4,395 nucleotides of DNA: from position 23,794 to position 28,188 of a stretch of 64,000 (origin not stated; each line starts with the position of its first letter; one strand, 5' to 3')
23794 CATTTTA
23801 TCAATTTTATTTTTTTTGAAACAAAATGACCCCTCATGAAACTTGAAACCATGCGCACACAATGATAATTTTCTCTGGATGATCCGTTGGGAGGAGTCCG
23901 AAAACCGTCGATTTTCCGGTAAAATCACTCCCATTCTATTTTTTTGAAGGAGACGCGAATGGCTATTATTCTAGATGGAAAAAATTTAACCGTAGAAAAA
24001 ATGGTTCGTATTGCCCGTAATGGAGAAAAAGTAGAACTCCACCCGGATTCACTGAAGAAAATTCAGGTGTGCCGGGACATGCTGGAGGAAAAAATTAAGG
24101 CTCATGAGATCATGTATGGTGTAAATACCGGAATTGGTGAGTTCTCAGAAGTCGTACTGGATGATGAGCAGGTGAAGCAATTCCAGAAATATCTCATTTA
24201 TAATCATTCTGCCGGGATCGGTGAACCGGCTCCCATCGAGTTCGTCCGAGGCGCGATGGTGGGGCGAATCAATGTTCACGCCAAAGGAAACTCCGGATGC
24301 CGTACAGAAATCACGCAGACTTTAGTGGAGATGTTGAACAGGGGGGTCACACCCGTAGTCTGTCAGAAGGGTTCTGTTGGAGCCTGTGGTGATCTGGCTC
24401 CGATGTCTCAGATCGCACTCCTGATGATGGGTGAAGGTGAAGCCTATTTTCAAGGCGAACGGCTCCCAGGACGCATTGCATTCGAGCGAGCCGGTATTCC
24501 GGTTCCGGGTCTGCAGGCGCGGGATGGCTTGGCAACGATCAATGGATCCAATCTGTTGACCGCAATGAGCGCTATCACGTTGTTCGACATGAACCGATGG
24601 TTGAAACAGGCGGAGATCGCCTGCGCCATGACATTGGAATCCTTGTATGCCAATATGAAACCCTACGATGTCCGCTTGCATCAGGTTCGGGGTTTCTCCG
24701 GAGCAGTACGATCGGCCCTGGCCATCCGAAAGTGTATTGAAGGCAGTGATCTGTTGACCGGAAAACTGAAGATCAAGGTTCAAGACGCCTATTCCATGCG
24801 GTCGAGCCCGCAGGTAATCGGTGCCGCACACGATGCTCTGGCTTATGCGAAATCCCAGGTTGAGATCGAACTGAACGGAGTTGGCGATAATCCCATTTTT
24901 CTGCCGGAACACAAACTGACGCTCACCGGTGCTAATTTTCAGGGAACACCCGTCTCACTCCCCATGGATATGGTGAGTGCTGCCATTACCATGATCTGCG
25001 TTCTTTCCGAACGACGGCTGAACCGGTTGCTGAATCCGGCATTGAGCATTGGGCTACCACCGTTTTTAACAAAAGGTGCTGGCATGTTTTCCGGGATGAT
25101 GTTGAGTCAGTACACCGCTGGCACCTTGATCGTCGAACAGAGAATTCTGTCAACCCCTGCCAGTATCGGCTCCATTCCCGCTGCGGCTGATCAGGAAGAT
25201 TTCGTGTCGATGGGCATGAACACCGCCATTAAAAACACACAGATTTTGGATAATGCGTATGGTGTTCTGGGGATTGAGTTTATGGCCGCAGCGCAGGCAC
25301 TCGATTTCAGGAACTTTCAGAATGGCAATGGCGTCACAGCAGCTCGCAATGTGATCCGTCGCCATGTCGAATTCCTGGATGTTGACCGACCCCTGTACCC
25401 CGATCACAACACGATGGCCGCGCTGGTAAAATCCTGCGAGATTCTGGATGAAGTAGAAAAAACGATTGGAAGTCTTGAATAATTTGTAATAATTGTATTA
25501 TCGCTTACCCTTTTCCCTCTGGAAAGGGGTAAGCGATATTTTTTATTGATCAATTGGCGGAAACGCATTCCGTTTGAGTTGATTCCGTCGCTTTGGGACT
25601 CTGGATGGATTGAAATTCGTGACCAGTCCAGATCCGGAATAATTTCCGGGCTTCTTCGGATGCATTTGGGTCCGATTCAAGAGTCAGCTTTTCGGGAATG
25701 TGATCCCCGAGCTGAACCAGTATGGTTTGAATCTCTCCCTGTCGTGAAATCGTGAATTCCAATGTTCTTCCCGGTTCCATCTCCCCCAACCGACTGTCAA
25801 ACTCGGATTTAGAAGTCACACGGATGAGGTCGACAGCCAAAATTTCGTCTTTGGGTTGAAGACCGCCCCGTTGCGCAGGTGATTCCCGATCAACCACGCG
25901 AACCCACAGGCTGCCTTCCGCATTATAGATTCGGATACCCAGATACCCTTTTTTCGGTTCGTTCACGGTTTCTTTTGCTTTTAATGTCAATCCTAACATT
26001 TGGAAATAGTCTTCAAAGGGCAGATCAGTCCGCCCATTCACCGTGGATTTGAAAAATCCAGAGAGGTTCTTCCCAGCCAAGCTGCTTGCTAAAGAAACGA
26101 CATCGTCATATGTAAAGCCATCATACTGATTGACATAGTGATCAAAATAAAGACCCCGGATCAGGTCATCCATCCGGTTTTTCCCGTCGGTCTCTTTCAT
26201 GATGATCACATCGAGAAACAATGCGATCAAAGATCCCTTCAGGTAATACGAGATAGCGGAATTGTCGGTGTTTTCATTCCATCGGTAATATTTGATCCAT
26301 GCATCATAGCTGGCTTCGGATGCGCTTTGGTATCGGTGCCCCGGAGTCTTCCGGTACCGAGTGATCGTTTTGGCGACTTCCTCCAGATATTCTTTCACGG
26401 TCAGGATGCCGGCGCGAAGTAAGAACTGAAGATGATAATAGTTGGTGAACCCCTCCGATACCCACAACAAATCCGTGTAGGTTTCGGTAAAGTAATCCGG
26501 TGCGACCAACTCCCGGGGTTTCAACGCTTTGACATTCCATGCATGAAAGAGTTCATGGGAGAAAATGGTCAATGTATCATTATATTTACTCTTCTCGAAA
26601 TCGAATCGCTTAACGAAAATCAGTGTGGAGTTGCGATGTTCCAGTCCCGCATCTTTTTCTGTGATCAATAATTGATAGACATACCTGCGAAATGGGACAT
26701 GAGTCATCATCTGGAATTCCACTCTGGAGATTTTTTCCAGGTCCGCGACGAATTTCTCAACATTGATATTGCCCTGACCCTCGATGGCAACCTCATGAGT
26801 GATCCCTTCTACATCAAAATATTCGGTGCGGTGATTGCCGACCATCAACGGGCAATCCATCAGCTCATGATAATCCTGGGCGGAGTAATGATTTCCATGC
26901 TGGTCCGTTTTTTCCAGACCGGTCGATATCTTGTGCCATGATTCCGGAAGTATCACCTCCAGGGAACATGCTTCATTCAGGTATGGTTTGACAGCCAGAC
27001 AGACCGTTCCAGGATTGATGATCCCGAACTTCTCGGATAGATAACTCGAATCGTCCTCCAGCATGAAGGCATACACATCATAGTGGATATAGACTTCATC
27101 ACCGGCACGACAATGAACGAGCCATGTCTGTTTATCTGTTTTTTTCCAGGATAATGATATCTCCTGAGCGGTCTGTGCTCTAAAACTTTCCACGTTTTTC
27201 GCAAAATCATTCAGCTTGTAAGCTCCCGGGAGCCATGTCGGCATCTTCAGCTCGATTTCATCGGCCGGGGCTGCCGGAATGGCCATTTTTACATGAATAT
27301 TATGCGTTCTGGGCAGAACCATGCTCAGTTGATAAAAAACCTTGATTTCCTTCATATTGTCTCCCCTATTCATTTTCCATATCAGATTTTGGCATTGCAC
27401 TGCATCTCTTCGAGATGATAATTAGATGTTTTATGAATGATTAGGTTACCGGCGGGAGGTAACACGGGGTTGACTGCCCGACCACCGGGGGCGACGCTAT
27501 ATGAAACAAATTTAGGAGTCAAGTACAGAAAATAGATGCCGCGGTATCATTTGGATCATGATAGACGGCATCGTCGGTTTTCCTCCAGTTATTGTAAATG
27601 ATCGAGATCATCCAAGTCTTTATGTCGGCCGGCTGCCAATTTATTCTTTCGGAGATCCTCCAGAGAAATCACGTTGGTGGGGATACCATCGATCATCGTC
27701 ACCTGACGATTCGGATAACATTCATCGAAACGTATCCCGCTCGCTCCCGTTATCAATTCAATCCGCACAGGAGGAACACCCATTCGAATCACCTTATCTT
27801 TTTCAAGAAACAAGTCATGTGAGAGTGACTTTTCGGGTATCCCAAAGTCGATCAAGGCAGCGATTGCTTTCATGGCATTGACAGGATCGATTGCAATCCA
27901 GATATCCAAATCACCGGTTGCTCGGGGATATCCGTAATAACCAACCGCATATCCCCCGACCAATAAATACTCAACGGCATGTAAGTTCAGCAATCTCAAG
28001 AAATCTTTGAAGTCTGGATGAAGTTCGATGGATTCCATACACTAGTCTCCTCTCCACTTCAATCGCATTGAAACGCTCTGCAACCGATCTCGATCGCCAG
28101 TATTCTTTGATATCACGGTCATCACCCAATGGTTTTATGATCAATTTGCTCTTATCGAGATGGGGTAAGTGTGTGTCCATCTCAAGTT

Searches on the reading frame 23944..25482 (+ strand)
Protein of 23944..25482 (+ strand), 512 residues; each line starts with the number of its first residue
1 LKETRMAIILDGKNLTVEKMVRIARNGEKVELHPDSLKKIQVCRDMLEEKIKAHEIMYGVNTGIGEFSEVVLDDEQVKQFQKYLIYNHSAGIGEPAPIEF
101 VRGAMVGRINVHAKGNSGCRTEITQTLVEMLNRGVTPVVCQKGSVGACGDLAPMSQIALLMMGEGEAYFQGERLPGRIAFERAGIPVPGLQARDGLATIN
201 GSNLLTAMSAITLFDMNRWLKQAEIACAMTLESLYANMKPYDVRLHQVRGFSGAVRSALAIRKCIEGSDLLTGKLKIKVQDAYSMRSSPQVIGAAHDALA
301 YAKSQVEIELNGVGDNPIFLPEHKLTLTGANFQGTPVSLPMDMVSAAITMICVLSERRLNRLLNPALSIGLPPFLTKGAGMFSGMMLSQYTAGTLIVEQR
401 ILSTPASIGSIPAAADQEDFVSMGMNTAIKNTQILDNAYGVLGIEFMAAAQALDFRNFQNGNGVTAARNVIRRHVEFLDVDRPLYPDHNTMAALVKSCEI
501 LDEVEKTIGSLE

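Call 44: search_protein_families(library=pfam, proteins=[window:23944-25482:+], max_evalue=0.00001)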
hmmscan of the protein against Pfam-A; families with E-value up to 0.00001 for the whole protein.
window:23944-25482:+ (512 aa): 1 family
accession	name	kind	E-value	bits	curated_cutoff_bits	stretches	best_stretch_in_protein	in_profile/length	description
PF00221.24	Lyase_aromatic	-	4.6e-158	527.2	27.3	1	15-472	1-465/466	Aromatic amino acid lyase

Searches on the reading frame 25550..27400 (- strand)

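Call 44: search_protein_families(library=pfam, proteins=[window:25550-27400:-], max_evalue=0.00001)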
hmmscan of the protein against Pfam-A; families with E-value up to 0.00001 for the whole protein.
window:25550-27400:- (616 aa): 3 families
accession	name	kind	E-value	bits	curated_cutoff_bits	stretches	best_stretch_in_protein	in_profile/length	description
PF17899.6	Peptidase_M61_N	-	2.5e-47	161.4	23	1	23-189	2-168/168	Peptidase M61 N-terminal domain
PF05299.18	Peptidase_M61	-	3e-41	141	22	1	277-392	3-118/118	M61 glycyl aminopeptidase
PF13180.12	PDZ_2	-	2.2e-13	50.7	27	1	485-564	1-80/80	PDZ domain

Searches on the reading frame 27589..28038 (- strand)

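Call 3: search_protein_families(library=pfam, proteins=[window:27589-28038:-], max_evalue=0.01)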
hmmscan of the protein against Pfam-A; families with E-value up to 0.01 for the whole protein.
window:27589-28038:- (149 aa): 2 families
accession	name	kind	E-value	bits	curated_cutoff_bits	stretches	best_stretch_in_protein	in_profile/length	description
PF19502.5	DUF6036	-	0.0038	17.5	23.6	0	21-146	19-116/164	Nucleotidyltransferase of unknown function (DUF6036)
PF09970.15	DUF2204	-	0.0064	16.6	20.3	0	12-148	7-144/181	Nucleotidyl transferase of unknown function (DUF2204)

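Call 4: search_protein_families(library=ncbifam, proteins=[window:27589-28038:-], max_evalue=0.01)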
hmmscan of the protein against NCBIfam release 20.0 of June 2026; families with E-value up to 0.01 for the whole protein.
window:27589-28038:- (149 aa): 0 families

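Call 58: search_protein_families(library=padloc, proteins=[window:27589-28038:-], max_evalue=0.01)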
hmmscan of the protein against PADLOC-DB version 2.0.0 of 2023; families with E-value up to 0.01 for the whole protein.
window:27589-28038:- (149 aa): 0 families
